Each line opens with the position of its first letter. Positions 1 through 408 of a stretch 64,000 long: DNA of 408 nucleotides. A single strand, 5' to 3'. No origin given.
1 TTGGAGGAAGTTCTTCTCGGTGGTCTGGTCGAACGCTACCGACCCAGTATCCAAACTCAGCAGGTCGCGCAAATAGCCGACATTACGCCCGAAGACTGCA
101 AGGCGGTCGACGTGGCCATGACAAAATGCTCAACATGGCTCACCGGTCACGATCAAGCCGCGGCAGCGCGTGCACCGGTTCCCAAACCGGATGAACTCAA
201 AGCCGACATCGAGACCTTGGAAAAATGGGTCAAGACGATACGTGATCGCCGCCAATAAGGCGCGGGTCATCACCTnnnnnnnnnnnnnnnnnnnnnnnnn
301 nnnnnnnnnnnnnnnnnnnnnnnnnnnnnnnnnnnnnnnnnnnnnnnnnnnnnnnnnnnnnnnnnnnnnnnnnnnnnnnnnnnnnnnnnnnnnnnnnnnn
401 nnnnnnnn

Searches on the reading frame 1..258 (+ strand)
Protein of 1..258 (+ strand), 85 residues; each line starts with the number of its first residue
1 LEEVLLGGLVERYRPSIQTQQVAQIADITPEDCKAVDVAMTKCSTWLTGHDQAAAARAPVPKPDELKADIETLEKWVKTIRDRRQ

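Call 3: search_protein_families(library=pfam, proteins=[window:1-258:+], max_evalue=1)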
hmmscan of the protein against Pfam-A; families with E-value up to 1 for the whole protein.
window:1-258:+ (85 aa): 2 families
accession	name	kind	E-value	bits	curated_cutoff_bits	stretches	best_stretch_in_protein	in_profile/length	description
PF15671.10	PRR18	-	0.038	14.2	27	1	31-64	224-258/266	Proline-rich protein family 18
PF07034.17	ORC3_N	-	0.22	11.4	25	1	18-81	123-193/328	Origin recognition complex (ORC) subunit 3 N-terminus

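Call 4: search_protein_families(library=padloc, proteins=[window:1-258:+], max_evalue=1)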
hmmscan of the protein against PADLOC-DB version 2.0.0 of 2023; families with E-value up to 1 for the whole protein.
window:1-258:+ (85 aa): 3 families
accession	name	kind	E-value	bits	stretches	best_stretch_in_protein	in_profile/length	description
PDLC04891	PDC-S06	-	1.4e-27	94.5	1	2-84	775-857/858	-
PDLC04893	PDC-S06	-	4.5e-21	73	1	2-84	779-860/862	-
PDLC04888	PDC-S06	-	0.0003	17.1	1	2-76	771-845/851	-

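Call 5: search_protein_families(library=ncbifam, proteins=[window:1-258:+], max_evalue=1)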
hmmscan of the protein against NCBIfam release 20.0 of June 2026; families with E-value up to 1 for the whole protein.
window:1-258:+ (85 aa): 1 family
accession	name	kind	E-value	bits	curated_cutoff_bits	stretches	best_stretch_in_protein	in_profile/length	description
NF006738.0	PRK09267.1-4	equivalog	0.069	12.7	172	1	18-55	27-65/171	flavodoxin FldA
